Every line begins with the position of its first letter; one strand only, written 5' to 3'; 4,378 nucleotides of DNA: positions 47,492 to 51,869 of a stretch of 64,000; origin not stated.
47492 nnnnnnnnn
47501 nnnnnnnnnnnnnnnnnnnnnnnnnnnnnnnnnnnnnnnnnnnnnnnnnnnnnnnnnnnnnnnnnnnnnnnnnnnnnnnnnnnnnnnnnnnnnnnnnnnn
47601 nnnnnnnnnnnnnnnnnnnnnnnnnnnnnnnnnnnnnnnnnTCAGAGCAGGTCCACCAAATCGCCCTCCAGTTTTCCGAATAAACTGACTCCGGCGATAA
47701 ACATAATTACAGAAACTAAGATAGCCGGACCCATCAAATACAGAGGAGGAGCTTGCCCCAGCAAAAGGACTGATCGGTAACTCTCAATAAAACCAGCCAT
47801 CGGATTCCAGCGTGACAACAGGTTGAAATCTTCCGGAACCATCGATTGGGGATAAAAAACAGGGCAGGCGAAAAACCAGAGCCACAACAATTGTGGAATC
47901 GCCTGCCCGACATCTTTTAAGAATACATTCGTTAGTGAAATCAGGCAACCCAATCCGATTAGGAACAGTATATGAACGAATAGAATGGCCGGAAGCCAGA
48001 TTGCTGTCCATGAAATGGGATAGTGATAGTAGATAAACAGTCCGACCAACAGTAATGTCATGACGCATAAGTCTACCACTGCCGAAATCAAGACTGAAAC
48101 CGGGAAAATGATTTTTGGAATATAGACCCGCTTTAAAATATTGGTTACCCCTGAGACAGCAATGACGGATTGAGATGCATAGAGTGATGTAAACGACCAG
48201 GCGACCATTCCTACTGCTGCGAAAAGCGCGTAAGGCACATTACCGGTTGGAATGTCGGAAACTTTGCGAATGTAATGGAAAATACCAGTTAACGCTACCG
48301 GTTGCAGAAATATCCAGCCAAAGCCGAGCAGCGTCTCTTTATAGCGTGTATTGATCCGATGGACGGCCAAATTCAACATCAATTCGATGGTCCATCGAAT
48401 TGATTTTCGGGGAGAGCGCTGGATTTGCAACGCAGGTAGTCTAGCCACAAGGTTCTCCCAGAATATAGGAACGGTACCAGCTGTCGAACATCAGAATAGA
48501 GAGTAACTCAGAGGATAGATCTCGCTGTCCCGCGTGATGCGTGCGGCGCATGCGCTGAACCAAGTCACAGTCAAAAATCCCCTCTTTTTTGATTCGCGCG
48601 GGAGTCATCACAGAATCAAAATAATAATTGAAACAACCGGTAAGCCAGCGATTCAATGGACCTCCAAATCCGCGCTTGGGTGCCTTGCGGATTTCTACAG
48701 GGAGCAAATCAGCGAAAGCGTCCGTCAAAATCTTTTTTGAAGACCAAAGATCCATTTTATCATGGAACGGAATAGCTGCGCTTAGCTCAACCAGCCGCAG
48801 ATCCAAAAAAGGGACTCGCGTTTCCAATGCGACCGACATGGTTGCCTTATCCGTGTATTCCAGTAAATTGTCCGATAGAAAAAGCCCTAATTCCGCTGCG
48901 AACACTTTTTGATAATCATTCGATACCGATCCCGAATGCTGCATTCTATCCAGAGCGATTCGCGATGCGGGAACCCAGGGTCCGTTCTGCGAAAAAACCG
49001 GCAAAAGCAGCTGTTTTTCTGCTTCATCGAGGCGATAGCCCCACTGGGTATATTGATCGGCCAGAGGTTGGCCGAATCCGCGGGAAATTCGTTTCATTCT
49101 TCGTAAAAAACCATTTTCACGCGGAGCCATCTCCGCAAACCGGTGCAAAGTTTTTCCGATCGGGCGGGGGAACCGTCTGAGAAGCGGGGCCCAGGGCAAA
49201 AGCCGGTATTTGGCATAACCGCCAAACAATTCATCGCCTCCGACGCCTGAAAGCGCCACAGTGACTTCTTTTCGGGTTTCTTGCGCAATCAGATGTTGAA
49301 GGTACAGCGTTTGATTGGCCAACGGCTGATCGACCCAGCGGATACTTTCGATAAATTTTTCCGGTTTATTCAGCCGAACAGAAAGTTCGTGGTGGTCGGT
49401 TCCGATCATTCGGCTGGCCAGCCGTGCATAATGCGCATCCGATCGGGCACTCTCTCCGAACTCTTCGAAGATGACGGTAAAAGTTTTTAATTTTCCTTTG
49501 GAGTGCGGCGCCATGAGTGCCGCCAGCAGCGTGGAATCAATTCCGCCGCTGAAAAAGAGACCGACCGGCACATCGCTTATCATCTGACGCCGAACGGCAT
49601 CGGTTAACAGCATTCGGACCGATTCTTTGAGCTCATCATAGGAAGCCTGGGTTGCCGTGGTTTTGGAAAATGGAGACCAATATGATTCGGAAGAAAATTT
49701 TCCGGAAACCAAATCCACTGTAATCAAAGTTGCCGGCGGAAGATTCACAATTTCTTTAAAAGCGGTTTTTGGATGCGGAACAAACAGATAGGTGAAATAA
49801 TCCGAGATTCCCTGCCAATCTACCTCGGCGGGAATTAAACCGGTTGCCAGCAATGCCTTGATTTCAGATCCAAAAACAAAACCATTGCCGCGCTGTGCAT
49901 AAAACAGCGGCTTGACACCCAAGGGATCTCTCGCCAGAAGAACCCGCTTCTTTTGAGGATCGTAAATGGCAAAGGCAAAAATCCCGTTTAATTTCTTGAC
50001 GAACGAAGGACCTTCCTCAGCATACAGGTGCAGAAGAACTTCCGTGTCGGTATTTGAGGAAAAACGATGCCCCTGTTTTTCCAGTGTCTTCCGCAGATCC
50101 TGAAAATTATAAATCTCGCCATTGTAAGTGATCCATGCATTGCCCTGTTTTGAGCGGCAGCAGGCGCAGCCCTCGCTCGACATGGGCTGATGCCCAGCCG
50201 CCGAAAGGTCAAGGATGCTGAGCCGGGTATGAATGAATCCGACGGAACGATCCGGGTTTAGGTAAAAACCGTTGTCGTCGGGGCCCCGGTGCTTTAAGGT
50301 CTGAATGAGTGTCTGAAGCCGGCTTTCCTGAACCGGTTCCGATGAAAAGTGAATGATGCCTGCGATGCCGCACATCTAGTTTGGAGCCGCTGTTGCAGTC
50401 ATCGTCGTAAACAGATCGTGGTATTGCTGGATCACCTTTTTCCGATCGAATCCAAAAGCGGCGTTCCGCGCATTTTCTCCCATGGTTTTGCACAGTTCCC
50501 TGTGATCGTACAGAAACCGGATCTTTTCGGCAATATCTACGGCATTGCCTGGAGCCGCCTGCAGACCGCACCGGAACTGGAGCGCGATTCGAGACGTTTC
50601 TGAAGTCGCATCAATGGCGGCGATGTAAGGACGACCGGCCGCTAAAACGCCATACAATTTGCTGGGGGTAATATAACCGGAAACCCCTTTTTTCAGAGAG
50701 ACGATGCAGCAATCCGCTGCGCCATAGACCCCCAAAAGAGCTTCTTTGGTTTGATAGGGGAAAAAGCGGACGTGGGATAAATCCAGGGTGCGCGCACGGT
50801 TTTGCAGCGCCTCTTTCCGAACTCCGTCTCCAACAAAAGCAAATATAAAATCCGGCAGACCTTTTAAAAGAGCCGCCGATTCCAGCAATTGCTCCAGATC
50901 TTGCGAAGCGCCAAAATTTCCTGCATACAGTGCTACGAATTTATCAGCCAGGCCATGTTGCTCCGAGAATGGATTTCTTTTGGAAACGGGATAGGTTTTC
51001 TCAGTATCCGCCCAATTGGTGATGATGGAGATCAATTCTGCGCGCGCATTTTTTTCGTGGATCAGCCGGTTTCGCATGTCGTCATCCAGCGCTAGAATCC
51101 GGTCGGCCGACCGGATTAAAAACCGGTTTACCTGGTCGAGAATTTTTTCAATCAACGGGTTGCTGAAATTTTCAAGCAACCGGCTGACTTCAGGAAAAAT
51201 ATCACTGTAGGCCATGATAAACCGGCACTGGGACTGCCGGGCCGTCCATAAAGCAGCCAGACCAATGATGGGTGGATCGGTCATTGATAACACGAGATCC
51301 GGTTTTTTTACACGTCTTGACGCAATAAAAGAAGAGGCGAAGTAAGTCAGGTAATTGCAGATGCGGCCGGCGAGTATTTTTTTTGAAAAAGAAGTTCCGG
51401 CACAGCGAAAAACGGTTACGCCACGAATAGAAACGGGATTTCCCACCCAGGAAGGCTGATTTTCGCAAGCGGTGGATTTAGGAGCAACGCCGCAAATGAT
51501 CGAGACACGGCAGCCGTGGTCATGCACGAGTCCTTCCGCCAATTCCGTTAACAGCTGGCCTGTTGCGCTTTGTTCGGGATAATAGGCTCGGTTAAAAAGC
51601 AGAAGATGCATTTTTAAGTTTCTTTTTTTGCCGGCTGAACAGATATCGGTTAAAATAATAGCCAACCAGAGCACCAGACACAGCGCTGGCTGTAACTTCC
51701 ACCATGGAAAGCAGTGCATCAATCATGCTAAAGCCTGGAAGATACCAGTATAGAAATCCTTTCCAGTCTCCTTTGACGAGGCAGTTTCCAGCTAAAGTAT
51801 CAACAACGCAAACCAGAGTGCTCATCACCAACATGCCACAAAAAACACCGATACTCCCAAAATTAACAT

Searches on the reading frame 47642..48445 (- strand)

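Call 20: search_protein_families(library=pfam, proteins=[window:47642-48445:-], max_evalue=0.00001)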
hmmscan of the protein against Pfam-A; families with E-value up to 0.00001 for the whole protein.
window:47642-48445:- (267 aa): 1 family
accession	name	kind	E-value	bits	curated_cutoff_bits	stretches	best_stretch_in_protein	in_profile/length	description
PF01061.29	ABC2_membrane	-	1.1e-11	45.1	26.9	1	33-227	13-210/211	ABC-2 type transporter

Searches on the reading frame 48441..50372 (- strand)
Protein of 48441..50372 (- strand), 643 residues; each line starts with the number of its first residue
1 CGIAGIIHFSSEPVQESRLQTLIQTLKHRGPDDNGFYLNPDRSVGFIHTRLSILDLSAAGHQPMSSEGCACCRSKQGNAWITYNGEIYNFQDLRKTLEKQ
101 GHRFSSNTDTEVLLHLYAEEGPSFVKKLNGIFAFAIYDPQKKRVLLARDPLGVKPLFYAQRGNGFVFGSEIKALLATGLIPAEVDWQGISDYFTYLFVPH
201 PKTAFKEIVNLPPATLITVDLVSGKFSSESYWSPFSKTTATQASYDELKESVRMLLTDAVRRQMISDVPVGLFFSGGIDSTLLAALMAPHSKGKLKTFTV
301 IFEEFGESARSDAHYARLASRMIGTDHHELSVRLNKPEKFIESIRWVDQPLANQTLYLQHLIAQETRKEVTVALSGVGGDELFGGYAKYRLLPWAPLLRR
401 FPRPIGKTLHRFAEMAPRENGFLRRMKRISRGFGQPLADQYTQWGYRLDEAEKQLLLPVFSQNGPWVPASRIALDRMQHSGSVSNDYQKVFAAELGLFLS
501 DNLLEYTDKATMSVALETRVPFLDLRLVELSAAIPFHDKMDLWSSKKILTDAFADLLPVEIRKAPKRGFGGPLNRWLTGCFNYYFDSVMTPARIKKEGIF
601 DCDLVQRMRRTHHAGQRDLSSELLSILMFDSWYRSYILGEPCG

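Call 20: search_protein_families(library=pfam, proteins=[window:48441-50372:-], max_evalue=0.00001)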
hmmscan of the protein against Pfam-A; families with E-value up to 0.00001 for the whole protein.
window:48441-50372:- (643 aa): 3 families
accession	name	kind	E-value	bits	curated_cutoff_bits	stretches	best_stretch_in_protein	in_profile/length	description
PF00733.27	Asn_synthase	-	2.2e-79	268.1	21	1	252-634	2-354/354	Asparagine synthase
PF13537.11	GATase_7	-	4.1e-45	153.2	25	1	48-176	1-123/123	Glutamine amidotransferase domain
PF13522.11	GATase_6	-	1e-40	139.2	27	1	31-170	1-130/130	Glutamine amidotransferase domain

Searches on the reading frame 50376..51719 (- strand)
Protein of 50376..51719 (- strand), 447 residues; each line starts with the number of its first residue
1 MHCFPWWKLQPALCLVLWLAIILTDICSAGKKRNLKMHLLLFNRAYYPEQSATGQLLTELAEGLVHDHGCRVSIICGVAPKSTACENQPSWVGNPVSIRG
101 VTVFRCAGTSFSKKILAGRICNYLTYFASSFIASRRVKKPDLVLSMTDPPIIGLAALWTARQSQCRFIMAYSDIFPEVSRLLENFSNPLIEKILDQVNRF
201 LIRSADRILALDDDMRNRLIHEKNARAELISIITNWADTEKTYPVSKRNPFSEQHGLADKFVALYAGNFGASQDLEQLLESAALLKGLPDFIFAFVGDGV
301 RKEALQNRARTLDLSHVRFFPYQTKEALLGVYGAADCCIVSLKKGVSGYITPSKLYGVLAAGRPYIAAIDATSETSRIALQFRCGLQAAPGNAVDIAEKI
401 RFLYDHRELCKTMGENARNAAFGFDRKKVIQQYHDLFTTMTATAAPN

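Call 52: search_protein_families(library=pfam, proteins=[window:50376-51719:-], max_evalue=0.00001)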
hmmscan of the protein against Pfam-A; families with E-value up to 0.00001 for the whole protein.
window:50376-51719:- (447 aa): 4 families
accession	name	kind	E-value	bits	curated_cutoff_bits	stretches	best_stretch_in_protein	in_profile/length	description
PF00534.26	Glycos_transf_1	-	3.9e-16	59.5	26.4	1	252-419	6-171/172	Glycosyl transferases group 1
PF13692.12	Glyco_trans_1_4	-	1.3e-10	42.1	27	1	262-405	3-141/142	Glycosyl transferases group 1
PF13579.12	Glyco_trans_4_4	-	5.5e-10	40.2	29.7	1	57-236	7-158/158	Glycosyl transferase 4-like domain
PF13439.12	Glyco_transf_4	-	2.8e-08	34.4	28.5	1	56-241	7-170/170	Glycosyltransferase Family 4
